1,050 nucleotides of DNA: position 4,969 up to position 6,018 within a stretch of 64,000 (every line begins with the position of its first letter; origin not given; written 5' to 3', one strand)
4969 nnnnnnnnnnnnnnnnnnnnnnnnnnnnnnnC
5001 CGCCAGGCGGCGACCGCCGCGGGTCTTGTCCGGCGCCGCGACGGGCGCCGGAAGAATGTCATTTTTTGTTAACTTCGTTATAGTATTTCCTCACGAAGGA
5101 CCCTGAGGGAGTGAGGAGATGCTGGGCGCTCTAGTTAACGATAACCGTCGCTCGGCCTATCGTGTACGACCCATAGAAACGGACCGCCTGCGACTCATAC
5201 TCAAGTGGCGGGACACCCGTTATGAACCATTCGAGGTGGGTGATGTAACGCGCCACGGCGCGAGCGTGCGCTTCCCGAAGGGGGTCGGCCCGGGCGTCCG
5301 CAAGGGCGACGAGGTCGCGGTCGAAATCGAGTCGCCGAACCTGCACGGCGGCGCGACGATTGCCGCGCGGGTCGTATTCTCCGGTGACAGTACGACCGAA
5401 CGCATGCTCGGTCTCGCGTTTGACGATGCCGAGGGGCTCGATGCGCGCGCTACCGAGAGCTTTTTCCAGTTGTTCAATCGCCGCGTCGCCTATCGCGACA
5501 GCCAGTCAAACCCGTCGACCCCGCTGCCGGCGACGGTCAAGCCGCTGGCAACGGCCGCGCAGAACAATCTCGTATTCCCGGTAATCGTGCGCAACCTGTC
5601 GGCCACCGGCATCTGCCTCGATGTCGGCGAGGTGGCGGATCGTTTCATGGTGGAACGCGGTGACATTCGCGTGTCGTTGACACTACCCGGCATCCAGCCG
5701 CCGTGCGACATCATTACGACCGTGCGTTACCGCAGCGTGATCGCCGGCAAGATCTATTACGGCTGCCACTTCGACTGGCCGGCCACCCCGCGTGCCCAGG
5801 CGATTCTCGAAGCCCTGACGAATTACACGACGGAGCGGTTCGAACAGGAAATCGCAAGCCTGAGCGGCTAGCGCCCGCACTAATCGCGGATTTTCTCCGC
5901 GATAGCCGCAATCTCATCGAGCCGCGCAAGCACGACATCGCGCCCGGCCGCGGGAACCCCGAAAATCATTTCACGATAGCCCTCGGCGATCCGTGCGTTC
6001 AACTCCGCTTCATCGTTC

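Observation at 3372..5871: Inverted-order stator pair (MotB-like then MotA-like) with an adjacent tandem-PilZ protein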

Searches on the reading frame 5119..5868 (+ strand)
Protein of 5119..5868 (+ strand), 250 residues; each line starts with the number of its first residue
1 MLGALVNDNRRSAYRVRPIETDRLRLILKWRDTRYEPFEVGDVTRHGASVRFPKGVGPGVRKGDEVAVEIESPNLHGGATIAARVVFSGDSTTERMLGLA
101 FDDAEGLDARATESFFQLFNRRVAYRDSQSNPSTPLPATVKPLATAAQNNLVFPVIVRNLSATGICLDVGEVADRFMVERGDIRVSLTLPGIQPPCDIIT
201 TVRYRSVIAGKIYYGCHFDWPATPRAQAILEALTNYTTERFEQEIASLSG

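Call 7: search_protein_families(library=pfam, proteins=[window:5119-5868:+], max_evalue=0.1)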
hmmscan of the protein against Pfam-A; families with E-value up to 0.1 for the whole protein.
window:5119-5868:+ (250 aa): 1 family
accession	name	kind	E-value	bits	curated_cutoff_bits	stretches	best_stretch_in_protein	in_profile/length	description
PF07238.19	PilZ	-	9.3e-14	52.1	22.5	2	121-234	2-100/102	PilZ domain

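Call 8: search_protein_families(library=ncbifam, proteins=[window:5119-5868:+], max_evalue=0.1)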
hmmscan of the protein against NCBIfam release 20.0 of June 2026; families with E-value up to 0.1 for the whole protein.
window:5119-5868:+ (250 aa): 0 families

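Call 25: find_homologous_proteins(query=window:5119-5868:+, max_evalue=0.001)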
Query window:5119-5868:+ (250 aa): 32 proteins with E <= 0.001 among 2809 candidates.
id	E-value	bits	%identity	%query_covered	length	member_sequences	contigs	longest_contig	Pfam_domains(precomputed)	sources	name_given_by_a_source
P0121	8.3e-159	545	98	100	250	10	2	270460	PF07238.20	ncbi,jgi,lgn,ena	jgi:hypothetical protein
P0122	5.1e-145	499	88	100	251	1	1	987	PF07238.20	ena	-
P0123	4.5e-144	496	89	100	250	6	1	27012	PF07238.20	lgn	-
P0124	5.3e-144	496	89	100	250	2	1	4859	PF07238.20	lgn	-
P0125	1.6e-141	488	88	100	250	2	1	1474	PF07238.20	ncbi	-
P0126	1.3e-138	478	86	99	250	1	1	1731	PF07238.20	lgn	-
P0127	4.8e-138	477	88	99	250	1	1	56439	PF07238.20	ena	-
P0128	3.5e-133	461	84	99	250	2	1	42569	PF07238.20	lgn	-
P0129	3.9e-131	454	86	100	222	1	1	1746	PF07238.20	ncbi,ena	-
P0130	7.5e-115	401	72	100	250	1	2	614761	PF07238.20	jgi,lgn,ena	-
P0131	4.6e-88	313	89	65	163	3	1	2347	-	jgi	jgi:hypothetical protein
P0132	5.3e-84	300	58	100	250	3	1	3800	PF07238.20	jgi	-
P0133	2.8e-83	297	59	100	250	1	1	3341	PF07238.20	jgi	jgi:PilZ domain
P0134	4.1e-83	297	58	100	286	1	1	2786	PF07238.20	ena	-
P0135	6.5e-81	290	58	98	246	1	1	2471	PF07238.20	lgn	-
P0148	6.3e-68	247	50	97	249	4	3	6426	PF07238.20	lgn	-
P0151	2.1e-63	232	54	84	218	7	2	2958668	PF07238.20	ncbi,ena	-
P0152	1.6e-14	72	27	95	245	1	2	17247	PF07238.20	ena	-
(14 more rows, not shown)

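Call 27: find_encoding_contigs(protein=P0152, flank=8000, max_places=3)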
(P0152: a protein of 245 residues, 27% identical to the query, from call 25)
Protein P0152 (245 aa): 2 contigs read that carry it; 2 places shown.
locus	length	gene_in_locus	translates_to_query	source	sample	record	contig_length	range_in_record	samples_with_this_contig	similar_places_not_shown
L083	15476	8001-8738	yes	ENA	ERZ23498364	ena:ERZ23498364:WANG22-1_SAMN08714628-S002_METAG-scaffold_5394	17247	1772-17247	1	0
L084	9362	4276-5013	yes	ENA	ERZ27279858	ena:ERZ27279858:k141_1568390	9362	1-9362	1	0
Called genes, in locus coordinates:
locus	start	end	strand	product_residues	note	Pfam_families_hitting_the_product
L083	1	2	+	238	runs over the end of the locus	-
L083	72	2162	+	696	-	PF05378:Hydant_A_N, PF01968:Hydantoinase_A, PF19278:Hydant_A_C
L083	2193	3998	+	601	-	PF02538:Hydantoinase_B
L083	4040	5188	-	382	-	PF10851:DUF2652, PF10604:Polyketide_cyc2 (weak)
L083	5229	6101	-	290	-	PF04444:Dioxygenase_N, PF00775:Dioxygenase_C, PF13620:CarboxypepD_reg (faint)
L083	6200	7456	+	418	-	PF07044:DUF1329, PF17131:TP_0789-like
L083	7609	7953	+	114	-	PF07238:PilZ (weak)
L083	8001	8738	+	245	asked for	PF07238:PilZ (weak)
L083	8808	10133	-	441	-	PF07044:DUF1329, PF17131:TP_0789-like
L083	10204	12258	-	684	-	PF06980:DUF1302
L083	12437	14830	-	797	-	PF03176:MMPL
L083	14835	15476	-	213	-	?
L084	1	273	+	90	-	?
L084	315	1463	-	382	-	PF10851:DUF2652, PF10604:Polyketide_cyc2 (weak)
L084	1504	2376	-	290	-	PF04444:Dioxygenase_N, PF00775:Dioxygenase_C, PF13620:CarboxypepD_reg (faint)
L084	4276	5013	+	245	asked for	PF07238:PilZ (weak)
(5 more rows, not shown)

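Call 29: search_solved_structures(query=A2, max_evalue=1, show_alignments=2)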
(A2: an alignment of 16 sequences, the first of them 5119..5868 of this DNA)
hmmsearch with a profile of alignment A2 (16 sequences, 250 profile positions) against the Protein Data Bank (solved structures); distinct sequences matched with E-value up to 1: 0.

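Call 32: predict_structure(alignment_id=A2)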
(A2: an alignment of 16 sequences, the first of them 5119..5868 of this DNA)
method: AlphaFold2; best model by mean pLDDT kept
length: 250 residues; sequences in the alignment: 16
mean_pLDDT: 71.8   pTM: 0.51
mean pLDDT of the five models: 71.8, 71.7, 71.4, 70.6, 69.8
residues with pLDDT >= 90: 35; 70-90: 123; 50-70: 53; < 50: 39
segments of 3 or more residues with pLDDT < 50: 1-15, 19-21, 119-133, 245-250
pLDDT, mean of each block of 10 residues (from residue 1): 33 44 80 89 72 88 90 77 85 81 64 52 38 69 78 83 76 85 83 76 78 82 78 66 47
secondary structure, 60 per line:
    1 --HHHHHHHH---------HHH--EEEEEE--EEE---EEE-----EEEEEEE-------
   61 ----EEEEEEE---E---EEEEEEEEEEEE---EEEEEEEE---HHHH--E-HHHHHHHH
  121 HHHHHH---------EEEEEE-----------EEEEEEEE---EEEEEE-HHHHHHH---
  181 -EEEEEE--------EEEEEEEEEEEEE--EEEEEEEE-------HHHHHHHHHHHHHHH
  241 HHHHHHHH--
elements in order: H3-10 E25-30 E33-35 E39-41 E47-53 E65-71 E79-90 E94-101 H105-108 H113-126 E136-141 E153-160 E164-169 H171-177 E182-187 E196-208 E211-218 H226-248

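Call 35: fold_search(model_id=the predicted structure, library=pdb)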
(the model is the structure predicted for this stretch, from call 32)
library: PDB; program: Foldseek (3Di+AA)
matches with E <= 10: 938; with E <= 0.001: 17
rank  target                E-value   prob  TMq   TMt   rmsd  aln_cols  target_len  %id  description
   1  5kec_D                1.3e-07  1.00  0.37  0.41  12.5       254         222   11  Structure of K. pneumonia MrkH in its apo state. (released 2016-08-17)
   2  5ked_A                1.9e-07  1.00  0.33  0.34  13.1       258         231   10  Structure of the 2.65 Angstrom P2(1) crystal of K. pneumonia MrkH (released 2016-08-17)
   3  5ked_B                2.9e-07  1.00  0.33  0.35  12.8       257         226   10  Structure of the 2.65 Angstrom P2(1) crystal of K. pneumonia MrkH (released 2016-08-17)
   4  5vx6_A                3.3e-07  1.00  0.34  0.40  14.1       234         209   14  Structure of Bacillus subtilis Inhibitor of motility (MotI/DgrA) (released 2017-11-22)
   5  5kec_A                7.3e-07  1.00  0.35  0.37  13.4       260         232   11  Structure of K. pneumonia MrkH in its apo state. (released 2016-08-17)
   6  5vx6_B                1.6e-06  1.00  0.32  0.37  15.4       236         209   13  Structure of Bacillus subtilis Inhibitor of motility (MotI/DgrA) (released 2017-11-22)
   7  2rde_A                1.7e-06  1.00  0.30  0.33  15.5       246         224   12  Crystal structure of VCA0042 complexed with c-di-GMP (released 2007-10-30)
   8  5ejl                  1.8e-06  1.00  0.26  0.28  15.6       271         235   10  MrkH, A novel c-di-GMP dependence transcription regulatory factor. (released 2016-10-19)
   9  5y6f                  3.6e-06  1.00  0.33  0.36  14.7       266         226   12  Crystal structure of YcgR in complex with c-di-GMP from Escherichia coli (released 2018-07-18)
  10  5kgo_D                3.8e-06  1.00  0.28  0.31  16.0       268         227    9  Structure of K. pneumonia MrkH-c-di-GMP complex (released 2016-08-17)
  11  5kgo_A                4.9e-06  1.00  0.29  0.33  15.4       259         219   10  Structure of K. pneumonia MrkH-c-di-GMP complex (released 2016-08-17)
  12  2rde_B                6.4e-06  1.00  0.29  0.32  15.2       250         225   12  Crystal structure of VCA0042 complexed with c-di-GMP (released 2007-10-30)
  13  2gjg                  8.0e-06  1.00  0.34  0.34  18.2       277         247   14  CRYSTAL STRUCTURE OF A PILZ-CONTAINING PROTEIN (PP4397) FROM PSEUDOMONAS PUTIDA KT2440 AT 2.25 A RESOLUTION (released 2006-04-25)
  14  3kyg_A                1.0e-05  1.00  0.29  0.32  15.6       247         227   12  Crystal structure of VCA0042 (L135R) complexed with c-di-GMP (released 2010-04-14)
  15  3kyf                  1.4e-05  1.00  0.34  0.36  14.4       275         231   15  Crystal structure of P4397 complexed with c-di-GMP (released 2010-04-14)
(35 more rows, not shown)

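Call 56: find_encoding_contigs(protein=P0151, flank=10000, max_places=2)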
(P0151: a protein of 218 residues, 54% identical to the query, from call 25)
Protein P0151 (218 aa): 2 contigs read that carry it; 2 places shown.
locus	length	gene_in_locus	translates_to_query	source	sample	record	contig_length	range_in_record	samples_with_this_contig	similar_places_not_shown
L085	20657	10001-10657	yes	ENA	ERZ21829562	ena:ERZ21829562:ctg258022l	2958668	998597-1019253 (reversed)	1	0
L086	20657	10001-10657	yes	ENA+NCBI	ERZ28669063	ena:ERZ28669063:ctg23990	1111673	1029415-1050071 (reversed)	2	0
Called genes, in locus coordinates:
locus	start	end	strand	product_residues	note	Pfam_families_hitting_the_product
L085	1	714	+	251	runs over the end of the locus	PF00106:adh_short, PF08659:KR, PF13561:adh_short_C2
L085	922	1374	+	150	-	PF11071:Nuc_deoxyri_tr3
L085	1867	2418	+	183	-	-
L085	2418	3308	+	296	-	PF01435:Peptidase_M48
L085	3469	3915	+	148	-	PF12973:Cupin_7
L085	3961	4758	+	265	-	PF00378:ECH_1, PF16113:ECH_2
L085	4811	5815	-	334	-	PF01636:APH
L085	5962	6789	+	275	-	PF00691:OmpA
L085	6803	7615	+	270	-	PF01618:MotA_ExbB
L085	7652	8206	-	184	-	PF04366:Ysc84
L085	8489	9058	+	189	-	-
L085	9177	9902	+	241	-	PF00665:rve, PF13683:rve_3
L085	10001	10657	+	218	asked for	PF07238:PilZ (weak)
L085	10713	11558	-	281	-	PF00296:Bac_luciferase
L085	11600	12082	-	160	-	PF07883:Cupin_2 (faint), PF12973:Cupin_7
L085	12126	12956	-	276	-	PF00561:Abhydrolase_1, PF12146:Hydrolase_4, PF12697:Abhydrolase_6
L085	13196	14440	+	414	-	PF00989:PAS, PF08448:PAS_4, PF00990:GGDEF, PF00563:EAL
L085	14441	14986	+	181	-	PF00563:EAL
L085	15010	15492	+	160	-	-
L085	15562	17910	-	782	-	PF02771:Acyl-CoA_dh_N, PF00441:Acyl-CoA_dh_1, PF02771:Acyl-CoA_dh_N, PF02770:Acyl-CoA_dh_M, PF00441:Acyl-CoA_dh_1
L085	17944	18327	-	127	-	PF12276:DUF3617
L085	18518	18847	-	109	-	-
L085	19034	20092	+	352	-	PF00296:Bac_luciferase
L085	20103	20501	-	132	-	-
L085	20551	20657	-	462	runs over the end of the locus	PF02233:PNTB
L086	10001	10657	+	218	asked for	PF07238:PilZ (weak)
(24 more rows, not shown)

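Call 57: find_encoding_contigs(protein=P0148, flank=6000, max_places=3)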
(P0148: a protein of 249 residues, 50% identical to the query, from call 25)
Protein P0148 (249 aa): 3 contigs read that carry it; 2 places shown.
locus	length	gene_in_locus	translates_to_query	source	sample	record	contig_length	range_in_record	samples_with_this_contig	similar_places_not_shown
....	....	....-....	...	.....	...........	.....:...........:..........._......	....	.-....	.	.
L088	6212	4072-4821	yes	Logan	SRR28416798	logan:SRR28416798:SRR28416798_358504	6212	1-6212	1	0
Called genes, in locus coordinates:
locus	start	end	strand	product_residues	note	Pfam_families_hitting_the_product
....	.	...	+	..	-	?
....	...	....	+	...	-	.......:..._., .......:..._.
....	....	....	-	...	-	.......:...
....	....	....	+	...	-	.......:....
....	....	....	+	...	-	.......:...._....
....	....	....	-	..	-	-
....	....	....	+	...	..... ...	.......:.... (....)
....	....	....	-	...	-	?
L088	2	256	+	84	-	?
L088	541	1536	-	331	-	PF01636:APH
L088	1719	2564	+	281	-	PF00691:OmpA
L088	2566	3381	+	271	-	PF01618:MotA_ExbB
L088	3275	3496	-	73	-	-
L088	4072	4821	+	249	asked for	PF07238:PilZ (weak)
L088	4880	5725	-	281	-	PF00296:Bac_luciferase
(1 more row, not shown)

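Call 60: search_protein_families(library=padloc, proteins=[window:5119-5868:+], max_evalue=0.01)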
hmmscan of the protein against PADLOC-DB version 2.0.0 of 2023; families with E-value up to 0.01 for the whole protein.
window:5119-5868:+ (250 aa): 0 families
